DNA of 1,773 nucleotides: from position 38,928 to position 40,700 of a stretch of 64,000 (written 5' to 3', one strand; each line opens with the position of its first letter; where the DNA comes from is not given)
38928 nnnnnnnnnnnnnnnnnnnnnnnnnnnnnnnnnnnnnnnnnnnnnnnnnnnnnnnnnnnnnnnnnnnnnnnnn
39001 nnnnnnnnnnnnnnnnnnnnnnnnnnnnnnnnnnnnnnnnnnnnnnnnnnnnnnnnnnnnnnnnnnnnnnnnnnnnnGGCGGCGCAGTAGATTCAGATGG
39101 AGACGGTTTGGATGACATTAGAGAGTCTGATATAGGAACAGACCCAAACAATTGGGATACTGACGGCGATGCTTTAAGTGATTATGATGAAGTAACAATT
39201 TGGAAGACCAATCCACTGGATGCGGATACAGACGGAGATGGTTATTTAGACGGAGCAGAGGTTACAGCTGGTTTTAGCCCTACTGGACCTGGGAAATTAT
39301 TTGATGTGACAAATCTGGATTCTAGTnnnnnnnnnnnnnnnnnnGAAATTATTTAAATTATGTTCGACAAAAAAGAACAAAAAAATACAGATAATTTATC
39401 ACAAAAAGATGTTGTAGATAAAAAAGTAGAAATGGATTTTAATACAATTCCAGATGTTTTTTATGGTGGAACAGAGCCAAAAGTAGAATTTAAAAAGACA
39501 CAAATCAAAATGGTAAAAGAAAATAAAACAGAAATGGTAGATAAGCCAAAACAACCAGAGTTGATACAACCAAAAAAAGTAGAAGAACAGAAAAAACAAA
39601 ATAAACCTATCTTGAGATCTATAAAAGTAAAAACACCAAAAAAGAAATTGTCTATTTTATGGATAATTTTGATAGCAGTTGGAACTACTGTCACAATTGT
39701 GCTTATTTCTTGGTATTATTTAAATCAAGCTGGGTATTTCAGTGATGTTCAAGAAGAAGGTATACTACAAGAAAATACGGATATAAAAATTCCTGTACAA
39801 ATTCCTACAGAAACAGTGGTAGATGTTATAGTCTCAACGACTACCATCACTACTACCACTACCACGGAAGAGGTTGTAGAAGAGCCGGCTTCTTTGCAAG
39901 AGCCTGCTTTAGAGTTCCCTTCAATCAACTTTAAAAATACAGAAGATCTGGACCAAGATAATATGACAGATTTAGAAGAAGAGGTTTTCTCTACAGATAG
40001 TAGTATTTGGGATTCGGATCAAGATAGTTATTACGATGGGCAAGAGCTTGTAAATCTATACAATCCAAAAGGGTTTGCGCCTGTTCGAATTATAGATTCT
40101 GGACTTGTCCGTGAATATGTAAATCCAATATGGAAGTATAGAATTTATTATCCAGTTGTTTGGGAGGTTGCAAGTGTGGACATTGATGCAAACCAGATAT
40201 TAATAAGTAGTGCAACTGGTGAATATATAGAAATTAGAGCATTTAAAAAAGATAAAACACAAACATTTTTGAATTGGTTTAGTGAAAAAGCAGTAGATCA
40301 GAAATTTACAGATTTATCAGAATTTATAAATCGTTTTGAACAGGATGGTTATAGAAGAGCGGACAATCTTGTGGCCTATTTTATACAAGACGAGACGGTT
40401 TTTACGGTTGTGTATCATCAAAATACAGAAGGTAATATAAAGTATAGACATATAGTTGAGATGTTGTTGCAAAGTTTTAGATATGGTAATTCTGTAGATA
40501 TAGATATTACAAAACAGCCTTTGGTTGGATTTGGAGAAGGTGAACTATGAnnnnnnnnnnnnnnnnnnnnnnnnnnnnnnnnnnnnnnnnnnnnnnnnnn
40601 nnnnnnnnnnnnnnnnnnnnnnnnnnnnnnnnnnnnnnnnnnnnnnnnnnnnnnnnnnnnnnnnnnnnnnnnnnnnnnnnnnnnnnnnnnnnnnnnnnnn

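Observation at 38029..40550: Three consecutive membrane-anchored proteins with thrombospondin-type-3 calcium-binding repeats directly downstream of the giant protein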

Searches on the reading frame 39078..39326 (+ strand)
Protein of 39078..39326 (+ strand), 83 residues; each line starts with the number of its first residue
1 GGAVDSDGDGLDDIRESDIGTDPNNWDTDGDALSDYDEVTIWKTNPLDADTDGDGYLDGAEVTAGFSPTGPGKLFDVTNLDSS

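Call 59: search_solved_structures(query=window:39078-39326:+, max_evalue=1, show_alignments=3)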
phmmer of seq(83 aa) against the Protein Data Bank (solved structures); distinct sequences matched with E-value up to 1: 11.
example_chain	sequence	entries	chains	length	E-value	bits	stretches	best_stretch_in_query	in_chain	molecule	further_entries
7c7u_A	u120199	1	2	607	0.00088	23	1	5-53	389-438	Biofilm-associated surface protein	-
7c7r_B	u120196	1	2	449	0.0019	22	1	5-48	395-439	Biofilm-associated surface protein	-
2lvi_A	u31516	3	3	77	0.021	18.6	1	48-78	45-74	Polcalcin Phl p 7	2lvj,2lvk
1k9u_A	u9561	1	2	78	0.022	18.5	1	48-78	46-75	Polcalcin Phl p 7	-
5otj_D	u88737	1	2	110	0.06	17.2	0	47-79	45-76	Polcalcin Phl p 7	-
2jnx_A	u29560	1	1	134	0.075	16.9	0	49-76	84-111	Calcium binding protein 2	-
1jfj_A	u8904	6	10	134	0.09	16.6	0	5-74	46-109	CALCIUM-BINDING PROTEIN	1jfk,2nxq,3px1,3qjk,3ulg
2m7n_A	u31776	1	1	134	0.099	16.5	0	27-74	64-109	Calcium-binding protein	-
2i18_A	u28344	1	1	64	0.31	14.9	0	49-74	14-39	Calcium-binding protein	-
2opo_A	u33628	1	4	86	0.56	14.1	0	30-78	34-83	Polcalcin Che a 3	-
1h4b_A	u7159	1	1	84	0.77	13.6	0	45-78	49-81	POLCALCIN BET V 4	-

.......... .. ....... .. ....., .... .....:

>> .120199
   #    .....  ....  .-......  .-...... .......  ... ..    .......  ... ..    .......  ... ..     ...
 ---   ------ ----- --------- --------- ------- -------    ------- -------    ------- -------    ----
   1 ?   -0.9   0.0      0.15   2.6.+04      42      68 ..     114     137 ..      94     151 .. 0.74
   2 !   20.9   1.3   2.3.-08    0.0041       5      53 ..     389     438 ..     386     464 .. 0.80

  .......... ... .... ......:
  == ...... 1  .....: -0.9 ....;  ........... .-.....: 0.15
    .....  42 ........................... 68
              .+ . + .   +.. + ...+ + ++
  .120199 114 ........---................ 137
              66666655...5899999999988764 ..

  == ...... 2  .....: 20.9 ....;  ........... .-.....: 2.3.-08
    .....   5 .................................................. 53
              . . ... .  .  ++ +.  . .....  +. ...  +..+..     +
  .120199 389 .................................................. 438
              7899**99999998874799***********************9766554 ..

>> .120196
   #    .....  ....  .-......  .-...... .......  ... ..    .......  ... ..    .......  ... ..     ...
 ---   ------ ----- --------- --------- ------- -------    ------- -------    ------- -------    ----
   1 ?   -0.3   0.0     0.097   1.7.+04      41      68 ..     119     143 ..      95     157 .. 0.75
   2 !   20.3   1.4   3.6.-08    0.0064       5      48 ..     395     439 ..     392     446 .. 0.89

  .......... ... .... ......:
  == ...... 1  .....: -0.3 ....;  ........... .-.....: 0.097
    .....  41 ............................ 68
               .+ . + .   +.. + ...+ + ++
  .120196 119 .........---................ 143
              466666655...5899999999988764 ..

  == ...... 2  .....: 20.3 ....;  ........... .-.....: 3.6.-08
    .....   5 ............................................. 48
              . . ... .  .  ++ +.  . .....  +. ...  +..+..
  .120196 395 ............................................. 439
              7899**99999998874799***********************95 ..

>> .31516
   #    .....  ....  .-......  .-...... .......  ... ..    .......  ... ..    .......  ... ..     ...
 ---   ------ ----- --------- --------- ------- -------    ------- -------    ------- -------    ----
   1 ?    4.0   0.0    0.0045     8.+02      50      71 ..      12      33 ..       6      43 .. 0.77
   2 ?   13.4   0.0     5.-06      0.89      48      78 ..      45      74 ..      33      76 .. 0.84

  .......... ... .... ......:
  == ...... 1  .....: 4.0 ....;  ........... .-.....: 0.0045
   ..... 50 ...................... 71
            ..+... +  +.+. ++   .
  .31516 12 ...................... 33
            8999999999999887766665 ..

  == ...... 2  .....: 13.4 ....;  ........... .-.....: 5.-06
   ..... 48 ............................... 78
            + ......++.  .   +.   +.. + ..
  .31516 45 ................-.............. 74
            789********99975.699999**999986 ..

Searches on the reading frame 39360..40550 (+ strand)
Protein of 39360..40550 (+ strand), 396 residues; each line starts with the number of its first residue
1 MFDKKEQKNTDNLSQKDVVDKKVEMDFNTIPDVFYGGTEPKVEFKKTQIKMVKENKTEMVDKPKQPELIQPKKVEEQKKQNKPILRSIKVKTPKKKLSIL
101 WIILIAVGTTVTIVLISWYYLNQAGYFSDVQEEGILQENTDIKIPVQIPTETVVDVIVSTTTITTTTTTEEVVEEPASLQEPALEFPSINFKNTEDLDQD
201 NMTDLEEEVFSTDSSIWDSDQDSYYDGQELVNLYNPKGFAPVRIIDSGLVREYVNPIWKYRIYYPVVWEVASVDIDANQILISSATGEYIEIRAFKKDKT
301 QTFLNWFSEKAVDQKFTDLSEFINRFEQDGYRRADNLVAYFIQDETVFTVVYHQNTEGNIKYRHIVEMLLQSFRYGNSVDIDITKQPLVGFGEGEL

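Call 5: search_protein_families(library=pfam, proteins=[window:39360-40550:+], max_evalue=1)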
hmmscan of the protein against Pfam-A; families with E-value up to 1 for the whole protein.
window:39360-40550:+ (396 aa): 1 family
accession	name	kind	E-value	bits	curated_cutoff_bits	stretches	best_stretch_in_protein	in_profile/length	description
PF05569.17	Peptidase_M56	-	0.31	10.6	31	1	54-155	58-166/296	BlaR1 peptidase M56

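Call 11: find_homologous_proteins(query=window:39360-40550:+, max_evalue=0.001)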
Query window:39360-40550:+ (396 aa): 151 proteins with E <= 0.001 among 2752 candidates; the best 120 are listed.
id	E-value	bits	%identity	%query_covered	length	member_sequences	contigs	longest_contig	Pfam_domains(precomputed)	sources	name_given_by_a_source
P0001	1.1e-257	872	100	100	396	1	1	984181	-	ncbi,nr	ncbi:MAG: hypothetical protein L3J07_00375 [Candidatus Magasanikbacteria bacterium]|nr:hypothetical 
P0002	1.2e-162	559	65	99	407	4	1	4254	-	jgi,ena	-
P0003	1.1e-159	550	65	95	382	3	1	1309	-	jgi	-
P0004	8.3e-87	310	41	93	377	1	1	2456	-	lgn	-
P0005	1.1e-85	306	43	92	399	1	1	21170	-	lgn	-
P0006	1.1e-85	306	42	91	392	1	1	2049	-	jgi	-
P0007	3.4e-84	301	42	94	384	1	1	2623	-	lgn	-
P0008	3.5e-84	301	42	94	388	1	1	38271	-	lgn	-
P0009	8.0e-84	300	41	91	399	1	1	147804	-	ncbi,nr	ncbi:MAG: hypothetical protein GF349_00045 [Candidatus Magasanikbacteria bacterium]|nr:hypothetical 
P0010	2.5e-83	298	41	96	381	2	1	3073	-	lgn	-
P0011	1.1e-82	296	41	94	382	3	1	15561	-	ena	-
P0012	2.0e-82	295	41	97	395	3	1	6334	-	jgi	-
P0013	2.3e-82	295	41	94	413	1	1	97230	-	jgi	jgi:hypothetical protein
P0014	2.5e-82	295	43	98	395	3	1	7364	-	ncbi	ncbi:MAG: hypothetical protein WC862_05410 [Patescibacteria group bacterium]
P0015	2.7e-82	295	42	94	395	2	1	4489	-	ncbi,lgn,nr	ncbi:hypothetical protein KJ641_00630 [Patescibacteria group bacterium]|nr:hypothetical protein [Pat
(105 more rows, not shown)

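Call 14: find_related_loci(query=A1, collection=genome_contigs, flank=10000)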
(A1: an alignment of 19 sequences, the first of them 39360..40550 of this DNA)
Query A1 (396 aa) in genome_contigs; peptide patterns used: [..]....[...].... (x = any residue, [..] = any of these).
70 stretches matched a pattern; 65 encode a relative of the query (tblastn E <= 1e-3); 65 distinct loci.
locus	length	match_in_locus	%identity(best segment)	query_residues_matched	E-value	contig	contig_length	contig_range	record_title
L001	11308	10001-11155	64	1-393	1e-160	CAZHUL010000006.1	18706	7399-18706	MAG TPA_asm: uncultured Gammaproteobacteria bacterium isolate SRP062349_co1_298 genome assembly, contig: NODE_400_length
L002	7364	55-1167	42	1-389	4e-87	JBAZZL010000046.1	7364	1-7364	MAG: Patescibacteria group bacterium isolate SO_2017_GW3_15 scaffold_4901_c1_OW296A_2017, whole genome shotgun sequence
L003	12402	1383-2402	41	23-389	8e-87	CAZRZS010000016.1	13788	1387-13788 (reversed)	MAG TPA_asm: uncultured Gammaproteobacteria bacterium isolate binchicken_co387_82 genome assembly, contig: NODE_5412_len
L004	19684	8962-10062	40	1-389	5e-84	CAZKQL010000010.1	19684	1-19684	MAG TPA_asm: uncultured Gammaproteobacteria bacterium isolate SRP090828_co3_39 genome assembly, contig: NODE_450_length_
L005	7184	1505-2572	39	1-389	9e-83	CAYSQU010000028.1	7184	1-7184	MAG TPA_asm: uncultured Gammaproteobacteria bacterium isolate binchicken_co387_4 genome assembly, contig: NODE_14757_len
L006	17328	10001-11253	39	1-374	4e-81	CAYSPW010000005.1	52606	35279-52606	MAG TPA_asm: uncultured Gammaproteobacteria bacterium isolate SRP141376_co4_298 genome assembly, contig: NODE_1144_lengt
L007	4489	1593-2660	42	1-374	4e-81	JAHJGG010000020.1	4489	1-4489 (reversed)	MAG: Patescibacteria group bacterium isolate Modern_marine_glass_biofilm.mb.63 Modern_marine_glas.mb.63_k141_222832, who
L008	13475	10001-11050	40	14-374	2e-79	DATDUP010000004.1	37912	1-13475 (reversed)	MAG TPA_asm: Patescibacteria group bacterium isolate SMAG_U8061 k141_424272, whole genome shotgun sequence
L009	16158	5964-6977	37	1-374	3e-79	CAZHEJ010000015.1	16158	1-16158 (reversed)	MAG TPA_asm: uncultured Gammaproteobacteria bacterium isolate binchicken_co266_196 genome assembly, contig: NODE_6009_le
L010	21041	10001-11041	36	15-390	5e-79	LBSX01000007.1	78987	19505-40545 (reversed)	MAG: Candidatus Magasanikbacteria bacterium GW2011_GWC2_37_14 US42_C0007, whole genome shotgun sequence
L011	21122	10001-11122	38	24-389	5e-79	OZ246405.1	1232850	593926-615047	MAG: uncultured Gammaproteobacteria bacterium isolate ERP019367_co1_70 genome assembly, chromosome: 1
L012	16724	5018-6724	37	2-390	7e-79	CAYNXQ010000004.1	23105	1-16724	MAG TPA_asm: uncultured Gammaproteobacteria bacterium isolate SRP193066_co2_32 genome assembly, contig: NODE_1159_length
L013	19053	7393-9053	38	1-379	9e-79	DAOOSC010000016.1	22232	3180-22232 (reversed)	MAG TPA_asm: Candidatus Magasanikbacteria bacterium isolate AMR_MDS_2529 NODE_2846_length_22232_cov_8.247644, whole geno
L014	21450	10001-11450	39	30-378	2e-78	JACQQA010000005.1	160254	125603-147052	MAG: Candidatus Magasanikbacteria bacterium isolate NC_groundwater_1321_Ag_S-0.2um_45_150 S_p2_S4_coassembly_k141_159721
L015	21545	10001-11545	38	15-374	3e-78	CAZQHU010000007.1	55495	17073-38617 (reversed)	MAG TPA_asm: uncultured Gammaproteobacteria bacterium isolate binchicken_co27_283 genome assembly, contig: NODE_977_leng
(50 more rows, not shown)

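Call 22: predict_structure(alignment_id=A2)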
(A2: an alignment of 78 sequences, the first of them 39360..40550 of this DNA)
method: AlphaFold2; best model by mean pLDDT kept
length: 396 residues; sequences in the alignment: 78
mean_pLDDT: 78.1   pTM: 0.60
mean pLDDT of the five models: 78.1, 77.8, 77.4, 77.1, 75.9
residues with pLDDT >= 90: 199; 70-90: 45; 50-70: 103; < 50: 49
segments of 3 or more residues with pLDDT < 50: 1-3, 8-20, 44-49, 80-82, 85-87, 89-92, 392-396
pLDDT, mean of each block of 10 residues (from residue 1): 51 44 51 58 51 50 58 52 49 62 93 96 77 55 60 56 57 77 90 95 96 93 91 89 92 97 98 95 98 97 97 96 96 98 97 95 98 85 77 45
secondary structure, 60 per line:
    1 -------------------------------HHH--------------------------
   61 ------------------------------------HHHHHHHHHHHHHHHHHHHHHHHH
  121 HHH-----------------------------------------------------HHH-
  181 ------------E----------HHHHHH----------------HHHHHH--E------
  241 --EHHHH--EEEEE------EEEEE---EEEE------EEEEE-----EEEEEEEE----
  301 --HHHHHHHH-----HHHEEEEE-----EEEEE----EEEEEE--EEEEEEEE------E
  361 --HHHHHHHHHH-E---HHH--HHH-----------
elements in order: H97-123 H204-209 H226-231 H244-247 E250-254 E261-265 E269-272 E279-283 E289-296 H303-310 E319-323 E329-333 E338-343 E346-353 H363-372

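Call 25: fold_search(model_id=the predicted structure, library=pdb)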
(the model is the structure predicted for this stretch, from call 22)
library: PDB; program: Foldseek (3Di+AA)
matches with E <= 10: 1080; with E <= 0.001: 4
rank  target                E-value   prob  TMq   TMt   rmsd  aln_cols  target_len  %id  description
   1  3hlz_B                4.5e-05  1.00  0.24  0.34   7.0       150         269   12  Crystal structure of BT_1490 (NP_810393.1) from BACTEROIDES THETAIOTAOMICRON VPI-5482 at 1.50 A resolution (released 2009-06-16)
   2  2lnj_MODEL_1_A        1.0e-04  1.00  0.24  0.49   5.9       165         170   10  Solution Structure of Cyanobacterial PsbP (CyanoP) from Synechocystis sp. PCC 6803 (released 2012-06-06)
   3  3hlz_A                1.5e-04  1.00  0.24  0.34   6.8       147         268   12  Crystal structure of BT_1490 (NP_810393.1) from BACTEROIDES THETAIOTAOMICRON VPI-5482 at 1.50 A resolution (released 2009-06-16)
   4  1v2b_B                6.8e-04  1.00  0.24  0.53   6.2       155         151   12  Crystal Structure of PsbP Protein in the Oxygen-Evolving Complex of Photosystem II from Higher Plants (released 2004-05-18)
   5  3wa5_B                1.5e-03  0.99  0.18  0.46  10.9       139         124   12  Crystal Structure of type VI peptidoglycan muramidase effector Tse3 in complex with its cognate immunity protein Tsi3 (released 2013-10-02)
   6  9grx_0                3.2e-03  1.00  0.24  0.52   6.3       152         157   12  NDH-PSI-LHCI supercomplex from S. oleracea (released 2025-02-12)
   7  4luq_D                1.1e-02  0.96  0.19  0.48  10.1       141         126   12  Crystal structure of virulence effector Tse3 in complex with neutralizer Tsi3 (released 2013-09-18)
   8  7wff_f                1.5e-02  0.99  0.23  0.53   8.3       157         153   12  Subcomplexes B,M and L in the Cylic electron transfer supercomplex NDH-PSI from Arabidopsis (released 2022-03-16)
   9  4luq_C                1.9e-02  0.92  0.18  0.49  10.9       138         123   12  Crystal structure of virulence effector Tse3 in complex with neutralizer Tsi3 (released 2013-09-18)
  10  5yfg_MODEL_1_A        2.1e-02  0.97  0.22  0.42   9.4       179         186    8  SOLUTION STRUCTURE OF HUMAN MOG1 (released 2017-11-01)
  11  9ngo_H                3.3e-02  0.98  0.14  0.29   4.1        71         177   10  CRYO-EM STRUCTURE OF HUMAN U7 SNRNP WITH METHYLATED noncleavable H2A* SUBSTRATE PRE-MRNA (FOCUS MAP) (released 2026-01-21)
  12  9nh6_H                3.3e-02  0.98  0.14  0.09   4.1        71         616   10  CRYO-EM STRUCTURE OF HUMAN U7 SNRNP WITH METHYLATED noncleavable H2A* SUBSTRATE PRE-MRNA (COMPOSITE MAP) (released 2026-01-21)
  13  9mvg_B                3.6e-02  0.35  0.12  0.28  13.7       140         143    8  Structure of SciW variant L66A bound to the Rhs1 transmembrane domain (released 2026-01-28)
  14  4h5i_A                6.4e-02  0.11  0.07  0.08  14.9       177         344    8  Crystal Structure of the Guanine Nucleotide Exchange Factor Sec12 (P1 form) (released 2012-11-07)
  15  7pi1_BBB              6.8e-02  0.06  0.08  0.08  15.7       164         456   11  Bacillus subtilis PabB (released 2022-09-07)
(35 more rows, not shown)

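Call 47: search_protein_families(library=ncbifam, proteins=[window:39360-40550:+], max_evalue=1)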
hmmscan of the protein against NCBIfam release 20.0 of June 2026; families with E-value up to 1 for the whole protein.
window:39360-40550:+ (396 aa): 1 family
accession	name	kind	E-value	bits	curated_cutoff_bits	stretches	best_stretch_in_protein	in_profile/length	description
NF008401.0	PRK11200.1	equivalog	0.16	12.1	84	1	127-177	35-83/87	GrxA family glutaredoxin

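Call 86: search_protein_representatives(alignment_id=A2)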
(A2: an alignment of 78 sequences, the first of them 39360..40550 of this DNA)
Query: 78 sequences, 388 profile positions. Proteins with E-value up to 0.001 (for the whole library): 15264; up to 1e-10: 3943; up to 1e-30: 879. The best 150 are listed.
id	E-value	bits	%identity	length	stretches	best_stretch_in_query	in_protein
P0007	6.6e-148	509.1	-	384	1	1-381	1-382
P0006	5.0e-143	493.1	-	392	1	2-383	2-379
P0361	1.2e-140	485.2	-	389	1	1-384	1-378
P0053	3.4e-138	477.2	-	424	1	1-383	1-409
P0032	4.2e-138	476.8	-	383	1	1-383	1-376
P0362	1.1e-136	472.2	-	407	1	1-380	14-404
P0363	2.5e-136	471.0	-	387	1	1-380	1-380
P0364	1.4e-135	468.5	-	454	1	1-380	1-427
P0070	4.6e-135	466.8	-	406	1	1-381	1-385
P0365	4.9e-135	466.8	-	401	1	5-383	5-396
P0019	2.4e-134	464.5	-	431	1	1-376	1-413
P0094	2.6e-134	464.4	-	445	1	1-383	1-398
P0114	2.6e-134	464.4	-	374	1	4-378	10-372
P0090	4.0e-134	463.8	-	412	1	1-378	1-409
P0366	7.6e-134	462.8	-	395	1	1-383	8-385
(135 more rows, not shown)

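Call 90: find_related_loci(query=A2, collection=metagenome_contigs, flank=10000)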
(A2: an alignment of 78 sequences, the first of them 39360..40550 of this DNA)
Query A2 (396 aa) in metagenome_contigs; peptide patterns used: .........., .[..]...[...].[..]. (x = any residue, [..] = any of these).
600 stretches matched a pattern (row limit reached: there are more); 105 encode a relative of the query (tblastn E <= 1e-3); the best 80 are kept; 80 distinct loci.
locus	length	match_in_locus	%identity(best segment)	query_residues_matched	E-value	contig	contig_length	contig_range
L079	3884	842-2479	39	23-395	1e-85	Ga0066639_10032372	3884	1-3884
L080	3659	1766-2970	39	1-374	1e-81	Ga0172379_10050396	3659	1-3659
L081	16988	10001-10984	42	30-378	6e-81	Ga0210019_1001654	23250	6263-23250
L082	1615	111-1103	40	30-378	3e-85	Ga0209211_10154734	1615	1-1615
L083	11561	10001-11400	42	30-374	2e-79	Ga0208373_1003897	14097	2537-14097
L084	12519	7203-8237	41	1-374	2e-78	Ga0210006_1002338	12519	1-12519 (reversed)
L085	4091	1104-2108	39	25-374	2e-78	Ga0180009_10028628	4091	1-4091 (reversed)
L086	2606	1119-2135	42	21-374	2e-79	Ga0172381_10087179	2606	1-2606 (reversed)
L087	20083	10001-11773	39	30-374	2e-77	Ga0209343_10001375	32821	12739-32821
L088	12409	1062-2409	39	18-381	1e-77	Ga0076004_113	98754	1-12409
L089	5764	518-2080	40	29-389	3e-77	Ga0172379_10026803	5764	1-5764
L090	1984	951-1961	37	26-381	1e-79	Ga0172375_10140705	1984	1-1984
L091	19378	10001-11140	40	1-389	2e-75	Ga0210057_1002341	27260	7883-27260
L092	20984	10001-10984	39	28-386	1e-74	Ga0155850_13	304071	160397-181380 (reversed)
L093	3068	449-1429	37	30-386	8e-75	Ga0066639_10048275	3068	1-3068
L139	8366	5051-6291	29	193-390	1e-21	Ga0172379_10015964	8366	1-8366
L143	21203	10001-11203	26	195-374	1e-18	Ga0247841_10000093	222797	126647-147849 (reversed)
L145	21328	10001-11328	31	144-377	2e-25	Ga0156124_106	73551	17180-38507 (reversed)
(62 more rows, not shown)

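Call 95: search_protein_families(library=pfam, proteins=[L139:293-4459:+, L145:8144-9517:-, L145:191-7639:+, L143:3-2687:+], max_evalue=0.01)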
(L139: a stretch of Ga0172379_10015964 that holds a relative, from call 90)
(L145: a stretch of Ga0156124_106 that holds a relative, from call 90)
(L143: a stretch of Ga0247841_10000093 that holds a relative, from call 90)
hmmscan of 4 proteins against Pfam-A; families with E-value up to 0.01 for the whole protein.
L139:293-4459:+ (1388 aa): 1 family
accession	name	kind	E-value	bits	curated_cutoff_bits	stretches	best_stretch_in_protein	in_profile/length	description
PF11617.13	Cu-binding_MopE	-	1.4e-05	25.7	27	1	647-676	1-29/30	Putative metal-binding motif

L145:8144-9517:- (457 aa): 1 family
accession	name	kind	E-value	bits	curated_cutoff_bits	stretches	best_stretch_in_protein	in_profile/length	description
PF11617.13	Cu-binding_MopE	-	7.1e-14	52.2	27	2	162-190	1-29/30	Putative metal-binding motif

L145:191-7639:+ (2482 aa): 2 families
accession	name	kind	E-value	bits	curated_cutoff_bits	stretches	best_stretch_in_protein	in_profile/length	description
PF11617.13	Cu-binding_MopE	-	1.4e-07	32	27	1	2278-2307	1-29/30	Putative metal-binding motif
PF02018.23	CBM_4_9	-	2.2e-07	31.8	25.9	1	330-427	35-127/136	Carbohydrate binding domain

L143:3-2687:+ (894 aa): 2 families
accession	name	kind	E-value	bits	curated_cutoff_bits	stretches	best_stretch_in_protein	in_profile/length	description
PF13205.12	Big_5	-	5.5e-12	46.8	23.6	2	748-861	3-93/105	Bacterial Ig-like domain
PF18895.5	T4SS_pilin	-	5.3e-07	30.1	26.6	1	47-111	8-71/71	Type IV secretion system pilin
